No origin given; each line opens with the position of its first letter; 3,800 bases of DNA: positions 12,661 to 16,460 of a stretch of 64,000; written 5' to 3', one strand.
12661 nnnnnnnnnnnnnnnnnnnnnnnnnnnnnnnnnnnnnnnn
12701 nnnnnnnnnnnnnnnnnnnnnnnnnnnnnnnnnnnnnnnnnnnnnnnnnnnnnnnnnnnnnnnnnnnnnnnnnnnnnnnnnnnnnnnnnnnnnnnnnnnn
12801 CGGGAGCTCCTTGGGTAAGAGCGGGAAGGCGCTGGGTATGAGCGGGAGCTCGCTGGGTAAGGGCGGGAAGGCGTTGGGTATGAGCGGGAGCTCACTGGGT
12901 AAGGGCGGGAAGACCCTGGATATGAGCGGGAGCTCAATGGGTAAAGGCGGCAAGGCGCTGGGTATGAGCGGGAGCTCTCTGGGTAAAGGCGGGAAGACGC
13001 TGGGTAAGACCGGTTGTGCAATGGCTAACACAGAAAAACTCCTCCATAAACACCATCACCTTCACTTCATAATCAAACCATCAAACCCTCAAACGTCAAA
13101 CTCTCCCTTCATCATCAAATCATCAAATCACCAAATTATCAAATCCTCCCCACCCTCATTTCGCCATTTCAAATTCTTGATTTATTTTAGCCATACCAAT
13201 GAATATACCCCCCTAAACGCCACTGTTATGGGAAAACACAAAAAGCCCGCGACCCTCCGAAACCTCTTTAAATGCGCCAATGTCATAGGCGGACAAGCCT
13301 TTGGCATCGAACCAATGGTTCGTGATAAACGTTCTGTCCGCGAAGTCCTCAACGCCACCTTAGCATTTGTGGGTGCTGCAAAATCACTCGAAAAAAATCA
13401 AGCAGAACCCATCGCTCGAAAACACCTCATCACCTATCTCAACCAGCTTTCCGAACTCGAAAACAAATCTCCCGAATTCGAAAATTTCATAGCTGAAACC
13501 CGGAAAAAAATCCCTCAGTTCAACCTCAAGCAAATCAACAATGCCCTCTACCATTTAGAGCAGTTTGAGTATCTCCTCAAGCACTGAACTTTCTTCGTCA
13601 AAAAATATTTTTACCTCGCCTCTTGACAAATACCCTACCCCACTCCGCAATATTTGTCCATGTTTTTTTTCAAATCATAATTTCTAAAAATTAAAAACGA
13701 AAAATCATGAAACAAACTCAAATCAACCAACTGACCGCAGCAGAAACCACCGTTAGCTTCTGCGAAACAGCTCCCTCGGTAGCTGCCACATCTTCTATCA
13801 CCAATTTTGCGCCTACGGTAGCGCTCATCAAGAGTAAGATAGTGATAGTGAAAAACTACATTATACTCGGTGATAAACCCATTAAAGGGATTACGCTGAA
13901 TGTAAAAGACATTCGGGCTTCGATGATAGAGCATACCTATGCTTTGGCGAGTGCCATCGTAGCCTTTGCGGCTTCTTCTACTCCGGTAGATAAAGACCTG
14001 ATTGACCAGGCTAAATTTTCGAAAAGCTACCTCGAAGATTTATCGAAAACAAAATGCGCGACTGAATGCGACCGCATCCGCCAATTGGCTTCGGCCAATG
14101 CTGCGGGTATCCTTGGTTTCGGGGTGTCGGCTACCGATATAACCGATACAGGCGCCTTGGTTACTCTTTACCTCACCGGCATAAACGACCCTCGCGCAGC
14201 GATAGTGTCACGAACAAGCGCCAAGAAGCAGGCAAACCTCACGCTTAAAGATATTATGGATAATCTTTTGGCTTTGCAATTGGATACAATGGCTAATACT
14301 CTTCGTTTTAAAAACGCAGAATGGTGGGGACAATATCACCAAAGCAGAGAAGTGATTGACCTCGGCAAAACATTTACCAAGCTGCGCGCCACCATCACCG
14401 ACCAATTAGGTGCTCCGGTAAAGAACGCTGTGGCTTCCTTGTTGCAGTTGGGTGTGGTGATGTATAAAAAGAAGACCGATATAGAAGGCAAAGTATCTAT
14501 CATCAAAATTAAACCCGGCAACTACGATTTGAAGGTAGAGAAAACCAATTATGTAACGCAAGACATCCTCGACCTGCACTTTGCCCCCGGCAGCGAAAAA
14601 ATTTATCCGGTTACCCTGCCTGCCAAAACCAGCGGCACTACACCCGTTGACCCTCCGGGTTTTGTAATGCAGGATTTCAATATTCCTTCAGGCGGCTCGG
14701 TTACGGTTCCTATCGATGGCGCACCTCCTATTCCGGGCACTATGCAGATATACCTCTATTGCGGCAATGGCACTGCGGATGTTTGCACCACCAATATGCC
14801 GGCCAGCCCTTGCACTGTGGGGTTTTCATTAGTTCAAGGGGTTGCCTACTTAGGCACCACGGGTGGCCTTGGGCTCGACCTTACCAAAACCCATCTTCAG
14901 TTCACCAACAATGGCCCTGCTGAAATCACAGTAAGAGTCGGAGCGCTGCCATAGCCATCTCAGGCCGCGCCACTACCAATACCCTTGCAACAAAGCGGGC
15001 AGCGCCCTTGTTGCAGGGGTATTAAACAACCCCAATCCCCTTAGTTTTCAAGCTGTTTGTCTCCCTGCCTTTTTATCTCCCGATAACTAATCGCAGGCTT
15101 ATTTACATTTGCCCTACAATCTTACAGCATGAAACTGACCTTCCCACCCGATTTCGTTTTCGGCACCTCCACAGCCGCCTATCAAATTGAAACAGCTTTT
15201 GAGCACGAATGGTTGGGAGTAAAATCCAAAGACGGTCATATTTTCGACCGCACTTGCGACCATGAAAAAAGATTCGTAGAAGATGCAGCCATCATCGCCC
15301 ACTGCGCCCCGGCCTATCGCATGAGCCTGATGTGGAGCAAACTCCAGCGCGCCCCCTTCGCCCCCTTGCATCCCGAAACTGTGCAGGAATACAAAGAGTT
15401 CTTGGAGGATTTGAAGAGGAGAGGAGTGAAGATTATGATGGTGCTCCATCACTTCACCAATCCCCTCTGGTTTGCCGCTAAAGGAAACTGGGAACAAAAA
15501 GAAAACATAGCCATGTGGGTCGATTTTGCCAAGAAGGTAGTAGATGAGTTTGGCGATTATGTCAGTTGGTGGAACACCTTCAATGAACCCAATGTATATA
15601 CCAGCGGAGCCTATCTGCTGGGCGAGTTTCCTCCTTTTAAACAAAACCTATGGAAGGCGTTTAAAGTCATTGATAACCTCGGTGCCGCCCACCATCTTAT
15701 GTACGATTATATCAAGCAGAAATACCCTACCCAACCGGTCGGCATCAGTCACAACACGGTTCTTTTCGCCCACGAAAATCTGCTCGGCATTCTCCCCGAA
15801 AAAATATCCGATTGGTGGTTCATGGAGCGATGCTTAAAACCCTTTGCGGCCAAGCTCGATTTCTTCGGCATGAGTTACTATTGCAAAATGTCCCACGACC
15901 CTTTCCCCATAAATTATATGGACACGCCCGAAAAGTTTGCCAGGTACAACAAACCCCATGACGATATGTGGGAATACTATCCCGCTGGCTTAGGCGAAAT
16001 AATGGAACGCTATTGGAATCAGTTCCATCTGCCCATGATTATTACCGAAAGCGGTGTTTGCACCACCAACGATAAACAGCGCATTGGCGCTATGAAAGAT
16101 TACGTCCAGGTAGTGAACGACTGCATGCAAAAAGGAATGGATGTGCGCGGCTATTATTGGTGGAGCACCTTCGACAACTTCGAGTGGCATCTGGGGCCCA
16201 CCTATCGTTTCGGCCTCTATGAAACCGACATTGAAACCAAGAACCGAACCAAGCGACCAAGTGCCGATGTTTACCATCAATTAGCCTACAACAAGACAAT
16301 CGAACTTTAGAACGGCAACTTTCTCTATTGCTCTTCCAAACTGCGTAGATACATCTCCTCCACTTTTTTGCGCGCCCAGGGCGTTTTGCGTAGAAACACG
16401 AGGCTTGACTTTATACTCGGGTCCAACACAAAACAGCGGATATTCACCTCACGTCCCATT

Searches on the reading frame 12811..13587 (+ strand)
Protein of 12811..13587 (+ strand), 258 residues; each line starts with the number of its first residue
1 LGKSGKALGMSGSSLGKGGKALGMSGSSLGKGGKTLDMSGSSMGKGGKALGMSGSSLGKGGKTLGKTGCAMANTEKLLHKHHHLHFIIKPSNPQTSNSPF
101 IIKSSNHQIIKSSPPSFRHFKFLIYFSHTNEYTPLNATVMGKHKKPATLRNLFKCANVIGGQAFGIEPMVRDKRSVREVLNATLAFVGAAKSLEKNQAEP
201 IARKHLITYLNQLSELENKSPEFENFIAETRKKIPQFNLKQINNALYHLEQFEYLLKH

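Call 11: search_protein_families(library=pfam, proteins=[window:12811-13587:+], max_evalue=0.001)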
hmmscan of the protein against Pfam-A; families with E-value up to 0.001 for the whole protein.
window:12811-13587:+ (258 aa): 0 families

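Call 20: search_protein_families(library=ncbifam, proteins=[window:12811-13587:+], max_evalue=1)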
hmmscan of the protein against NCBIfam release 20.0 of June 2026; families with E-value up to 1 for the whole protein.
window:12811-13587:+ (258 aa): 1 family
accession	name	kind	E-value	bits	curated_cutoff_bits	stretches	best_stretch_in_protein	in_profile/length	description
NF006361.0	PRK08581.1-3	equivalog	0.2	10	839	0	38-73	566-602/652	amidase domain-containing protein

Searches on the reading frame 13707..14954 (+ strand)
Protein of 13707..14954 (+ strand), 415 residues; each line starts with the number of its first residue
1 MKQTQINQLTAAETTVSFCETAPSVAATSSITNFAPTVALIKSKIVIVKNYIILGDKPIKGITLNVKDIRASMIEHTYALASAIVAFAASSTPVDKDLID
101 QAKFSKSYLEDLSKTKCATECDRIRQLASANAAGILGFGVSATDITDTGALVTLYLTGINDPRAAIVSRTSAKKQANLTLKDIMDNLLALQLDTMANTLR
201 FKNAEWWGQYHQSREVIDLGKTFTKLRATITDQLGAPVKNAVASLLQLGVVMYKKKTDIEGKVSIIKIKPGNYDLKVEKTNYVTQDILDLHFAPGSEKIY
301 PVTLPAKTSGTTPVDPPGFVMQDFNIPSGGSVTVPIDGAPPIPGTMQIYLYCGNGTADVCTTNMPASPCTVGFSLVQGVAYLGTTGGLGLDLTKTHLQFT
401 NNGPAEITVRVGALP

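Call 11: search_protein_families(library=pfam, proteins=[window:13707-14954:+], max_evalue=0.001)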
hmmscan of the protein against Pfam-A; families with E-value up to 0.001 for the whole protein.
window:13707-14954:+ (415 aa): 2 families
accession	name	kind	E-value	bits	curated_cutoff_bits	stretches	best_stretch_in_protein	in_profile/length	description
PF13620.12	CarboxypepD_reg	-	7.4e-07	29.9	32.3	1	226-303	2-80/82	Carboxypeptidase regulatory-like domain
PF24025.1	Ig_DR_A0283-like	-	0.00093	19.9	27.1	0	225-277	8-62/102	DR_A0283-like, Ig-like domain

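Call 20: search_protein_families(library=ncbifam, proteins=[window:13707-14954:+], max_evalue=1)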
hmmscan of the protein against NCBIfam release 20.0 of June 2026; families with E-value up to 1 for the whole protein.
window:13707-14954:+ (415 aa): 0 families

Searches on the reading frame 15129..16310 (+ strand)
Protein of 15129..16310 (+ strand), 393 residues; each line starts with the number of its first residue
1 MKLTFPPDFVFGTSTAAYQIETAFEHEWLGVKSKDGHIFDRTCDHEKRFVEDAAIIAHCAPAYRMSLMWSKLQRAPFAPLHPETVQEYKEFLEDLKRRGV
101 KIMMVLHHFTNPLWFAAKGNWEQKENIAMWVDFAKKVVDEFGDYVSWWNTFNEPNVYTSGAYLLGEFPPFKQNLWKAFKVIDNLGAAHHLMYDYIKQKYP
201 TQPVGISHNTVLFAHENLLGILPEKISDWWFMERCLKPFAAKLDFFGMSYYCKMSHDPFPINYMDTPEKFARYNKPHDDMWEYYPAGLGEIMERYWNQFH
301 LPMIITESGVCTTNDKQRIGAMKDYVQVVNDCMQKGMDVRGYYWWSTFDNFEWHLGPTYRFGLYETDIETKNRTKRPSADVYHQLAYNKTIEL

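Call 11: search_protein_families(library=pfam, proteins=[window:15129-16310:+], max_evalue=0.001)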
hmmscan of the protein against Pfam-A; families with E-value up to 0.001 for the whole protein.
window:15129-16310:+ (393 aa): 2 families
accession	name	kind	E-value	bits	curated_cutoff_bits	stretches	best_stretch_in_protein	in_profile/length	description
PF00232.24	Glyco_hydro_1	-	2.6e-64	217.8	22.6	2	3-210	3-222/453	Glycosyl hydrolase family 1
PF00150.24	Cellulase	-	9.9e-05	22.4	23.5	1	64-345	39-269/272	Cellulase (glycosyl hydrolase family 5)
